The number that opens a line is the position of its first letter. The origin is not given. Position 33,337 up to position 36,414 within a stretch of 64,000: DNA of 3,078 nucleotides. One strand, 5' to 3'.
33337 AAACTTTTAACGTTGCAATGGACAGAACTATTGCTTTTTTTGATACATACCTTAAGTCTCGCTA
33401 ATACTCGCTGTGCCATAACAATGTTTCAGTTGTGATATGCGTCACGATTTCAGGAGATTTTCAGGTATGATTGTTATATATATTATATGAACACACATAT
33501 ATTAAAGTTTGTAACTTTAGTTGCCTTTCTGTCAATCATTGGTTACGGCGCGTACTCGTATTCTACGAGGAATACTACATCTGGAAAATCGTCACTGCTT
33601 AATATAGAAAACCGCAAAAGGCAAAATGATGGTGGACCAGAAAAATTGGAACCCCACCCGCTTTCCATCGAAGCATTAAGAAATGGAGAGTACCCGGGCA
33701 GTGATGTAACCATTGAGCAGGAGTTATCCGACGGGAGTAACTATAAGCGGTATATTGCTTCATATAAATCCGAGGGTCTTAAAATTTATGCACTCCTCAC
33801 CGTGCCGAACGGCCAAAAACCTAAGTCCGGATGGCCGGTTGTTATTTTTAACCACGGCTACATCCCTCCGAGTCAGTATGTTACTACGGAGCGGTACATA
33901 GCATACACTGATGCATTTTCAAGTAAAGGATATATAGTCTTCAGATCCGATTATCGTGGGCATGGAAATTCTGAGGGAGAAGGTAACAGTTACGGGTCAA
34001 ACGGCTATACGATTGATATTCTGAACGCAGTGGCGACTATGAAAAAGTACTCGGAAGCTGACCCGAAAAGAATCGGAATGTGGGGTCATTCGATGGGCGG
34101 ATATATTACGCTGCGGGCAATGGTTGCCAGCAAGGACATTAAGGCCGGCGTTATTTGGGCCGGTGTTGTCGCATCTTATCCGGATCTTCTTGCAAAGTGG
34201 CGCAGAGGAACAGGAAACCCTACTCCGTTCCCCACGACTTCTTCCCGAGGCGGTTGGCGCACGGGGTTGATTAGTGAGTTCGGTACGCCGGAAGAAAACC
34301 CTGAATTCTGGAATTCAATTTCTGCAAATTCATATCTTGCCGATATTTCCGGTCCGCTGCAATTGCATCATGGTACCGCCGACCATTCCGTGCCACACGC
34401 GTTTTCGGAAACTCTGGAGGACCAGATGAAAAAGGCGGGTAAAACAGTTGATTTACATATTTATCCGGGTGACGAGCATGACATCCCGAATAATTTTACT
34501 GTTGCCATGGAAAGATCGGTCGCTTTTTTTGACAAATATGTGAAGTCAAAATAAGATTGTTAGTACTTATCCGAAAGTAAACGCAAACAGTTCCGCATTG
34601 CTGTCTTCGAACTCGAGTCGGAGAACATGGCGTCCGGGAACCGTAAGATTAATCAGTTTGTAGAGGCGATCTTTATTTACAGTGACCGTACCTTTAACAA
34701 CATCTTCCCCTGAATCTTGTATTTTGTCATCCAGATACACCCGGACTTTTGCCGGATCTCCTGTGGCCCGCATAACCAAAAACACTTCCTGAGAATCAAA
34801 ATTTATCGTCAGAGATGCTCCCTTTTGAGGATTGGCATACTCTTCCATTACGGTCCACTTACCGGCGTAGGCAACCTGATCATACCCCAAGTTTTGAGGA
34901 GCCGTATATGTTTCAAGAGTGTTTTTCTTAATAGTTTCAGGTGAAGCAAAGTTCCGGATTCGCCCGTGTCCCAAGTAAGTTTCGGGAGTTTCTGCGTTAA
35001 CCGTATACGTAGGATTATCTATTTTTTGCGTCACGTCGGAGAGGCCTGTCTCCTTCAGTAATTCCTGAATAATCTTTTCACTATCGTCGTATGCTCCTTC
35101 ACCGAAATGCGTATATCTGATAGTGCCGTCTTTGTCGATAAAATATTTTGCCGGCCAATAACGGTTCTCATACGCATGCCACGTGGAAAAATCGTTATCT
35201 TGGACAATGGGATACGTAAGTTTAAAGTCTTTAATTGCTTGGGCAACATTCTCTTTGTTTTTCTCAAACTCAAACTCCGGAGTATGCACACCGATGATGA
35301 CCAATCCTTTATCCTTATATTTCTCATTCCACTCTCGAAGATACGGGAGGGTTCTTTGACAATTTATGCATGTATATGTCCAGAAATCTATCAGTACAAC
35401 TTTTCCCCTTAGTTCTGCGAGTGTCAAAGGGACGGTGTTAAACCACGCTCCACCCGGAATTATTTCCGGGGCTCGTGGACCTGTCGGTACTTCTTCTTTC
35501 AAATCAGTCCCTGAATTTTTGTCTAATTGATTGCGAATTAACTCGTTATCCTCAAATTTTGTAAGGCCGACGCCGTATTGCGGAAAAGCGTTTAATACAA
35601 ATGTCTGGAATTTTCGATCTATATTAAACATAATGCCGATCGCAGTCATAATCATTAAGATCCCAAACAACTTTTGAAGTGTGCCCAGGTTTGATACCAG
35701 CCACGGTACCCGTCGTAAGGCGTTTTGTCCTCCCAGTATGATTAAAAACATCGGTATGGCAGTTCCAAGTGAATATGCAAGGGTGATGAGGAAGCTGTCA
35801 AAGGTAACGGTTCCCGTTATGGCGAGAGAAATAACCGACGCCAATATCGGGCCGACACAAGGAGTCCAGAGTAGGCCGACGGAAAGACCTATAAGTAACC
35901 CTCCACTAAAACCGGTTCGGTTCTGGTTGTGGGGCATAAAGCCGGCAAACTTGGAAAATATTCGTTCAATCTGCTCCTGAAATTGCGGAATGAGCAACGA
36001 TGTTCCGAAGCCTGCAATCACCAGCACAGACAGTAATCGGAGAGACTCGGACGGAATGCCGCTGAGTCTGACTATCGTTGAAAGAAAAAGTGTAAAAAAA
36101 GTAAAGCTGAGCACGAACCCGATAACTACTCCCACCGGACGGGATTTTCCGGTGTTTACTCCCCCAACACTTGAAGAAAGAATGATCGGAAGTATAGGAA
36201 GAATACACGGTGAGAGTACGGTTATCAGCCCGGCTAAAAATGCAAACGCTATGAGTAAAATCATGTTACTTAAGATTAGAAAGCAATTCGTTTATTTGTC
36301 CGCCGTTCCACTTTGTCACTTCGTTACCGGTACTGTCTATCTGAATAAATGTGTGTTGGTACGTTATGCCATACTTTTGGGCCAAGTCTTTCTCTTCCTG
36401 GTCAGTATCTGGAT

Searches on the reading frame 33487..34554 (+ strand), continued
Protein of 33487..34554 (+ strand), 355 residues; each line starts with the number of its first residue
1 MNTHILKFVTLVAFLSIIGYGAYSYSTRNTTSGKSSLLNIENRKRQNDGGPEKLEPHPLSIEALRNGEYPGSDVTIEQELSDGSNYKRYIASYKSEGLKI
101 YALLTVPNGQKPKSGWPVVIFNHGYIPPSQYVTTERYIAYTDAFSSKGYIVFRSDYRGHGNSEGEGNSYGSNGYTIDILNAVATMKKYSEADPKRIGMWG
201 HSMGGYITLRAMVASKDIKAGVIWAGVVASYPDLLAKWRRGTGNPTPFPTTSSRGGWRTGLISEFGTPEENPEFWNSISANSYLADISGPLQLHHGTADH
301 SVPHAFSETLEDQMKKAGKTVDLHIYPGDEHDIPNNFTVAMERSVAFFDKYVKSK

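Call 54: find_encoding_contigs(protein=P0013, flank=10000, max_places=1)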
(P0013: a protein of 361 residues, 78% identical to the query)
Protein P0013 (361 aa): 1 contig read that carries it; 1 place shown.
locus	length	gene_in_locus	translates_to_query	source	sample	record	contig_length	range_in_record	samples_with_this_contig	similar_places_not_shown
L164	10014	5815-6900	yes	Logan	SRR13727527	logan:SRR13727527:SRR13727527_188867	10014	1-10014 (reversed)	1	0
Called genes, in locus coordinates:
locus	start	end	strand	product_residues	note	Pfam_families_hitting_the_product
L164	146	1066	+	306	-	-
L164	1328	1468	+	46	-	PF00072:Response_reg (weak)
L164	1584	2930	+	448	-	PF25919:BSH_CusB (faint), PF25967:RND-MFP_C (faint), PF25990:Beta-barrel_YknX, PF25975:CzcB_C (weak), PF25989:YknX_C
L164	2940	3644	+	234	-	PF02463:SMC_N (faint), PF00005:ABC_tran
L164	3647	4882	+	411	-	PF12704:MacB_PCD, PF02687:FtsX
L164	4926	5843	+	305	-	PF13354:Beta-lactamase2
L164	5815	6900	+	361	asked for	PF05448:AXE1 (faint), PF02129:Peptidase_S15, PF00561:Abhydrolase_1, PF12146:Hydrolase_4, PF12697:Abhydrolase_6, PF00326:Peptidase_S9 (weak), PF07859:Abhydrolase_3, PF00326:Peptidase_S9, +3 more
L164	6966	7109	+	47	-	PF18914:DUF5666 (weak)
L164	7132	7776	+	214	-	PF02525:Flavodoxin_2, PF03358:FMN_red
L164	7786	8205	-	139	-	-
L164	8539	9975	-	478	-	PF03951:Gln-synt_N, PF00120:Gln-synt_C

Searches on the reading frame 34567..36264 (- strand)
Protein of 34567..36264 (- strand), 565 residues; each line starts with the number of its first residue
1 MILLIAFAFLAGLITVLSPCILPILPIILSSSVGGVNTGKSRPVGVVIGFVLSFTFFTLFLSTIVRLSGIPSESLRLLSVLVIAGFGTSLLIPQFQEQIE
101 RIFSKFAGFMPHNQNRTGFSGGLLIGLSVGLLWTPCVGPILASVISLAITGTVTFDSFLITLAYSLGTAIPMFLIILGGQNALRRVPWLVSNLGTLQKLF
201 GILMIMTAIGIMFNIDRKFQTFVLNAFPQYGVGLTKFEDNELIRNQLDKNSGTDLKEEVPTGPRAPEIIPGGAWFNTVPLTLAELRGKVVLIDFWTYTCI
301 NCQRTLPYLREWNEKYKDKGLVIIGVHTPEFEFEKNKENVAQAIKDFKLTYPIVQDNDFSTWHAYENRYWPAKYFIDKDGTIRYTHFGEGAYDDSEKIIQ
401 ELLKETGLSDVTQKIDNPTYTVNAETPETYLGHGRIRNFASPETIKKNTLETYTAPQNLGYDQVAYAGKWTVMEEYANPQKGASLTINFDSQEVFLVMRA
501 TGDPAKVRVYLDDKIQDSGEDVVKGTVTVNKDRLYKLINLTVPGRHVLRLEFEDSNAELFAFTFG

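Call 6: search_protein_families(library=pfam, proteins=[window:34567-36264:-])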
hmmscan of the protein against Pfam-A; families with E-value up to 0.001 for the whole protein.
window:34567-36264:- (565 aa): 7 families
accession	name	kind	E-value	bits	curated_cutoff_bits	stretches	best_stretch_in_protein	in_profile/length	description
PF17991.7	Thioredoxin_10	-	1.1e-35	123.8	27.1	1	426-565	1-142/142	Thioredoxin like C-terminal domain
PF00578.27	AhpC-TSA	-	5e-15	56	26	1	279-384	17-123/124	AhpC/TSA family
PF08534.16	Redoxin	-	3.7e-13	49.9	26.6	1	279-390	20-136/148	Redoxin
PF02683.22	DsbD_TM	-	1.4e-11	44.5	27.1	1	3-212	3-215/219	Cytochrome C biogenesis protein transmembrane domain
PF13905.12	Thioredoxin_8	-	4.8e-10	40.1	27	1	287-382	1-94/94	Thioredoxin-like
PF13386.12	DsbD_2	-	1e-05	26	24.9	1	8-208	2-197/199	Cytochrome C biogenesis protein transmembrane region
PF00255.25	GSHPx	-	0.00016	21.7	27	1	278-355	12-91/108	Glutathione peroxidase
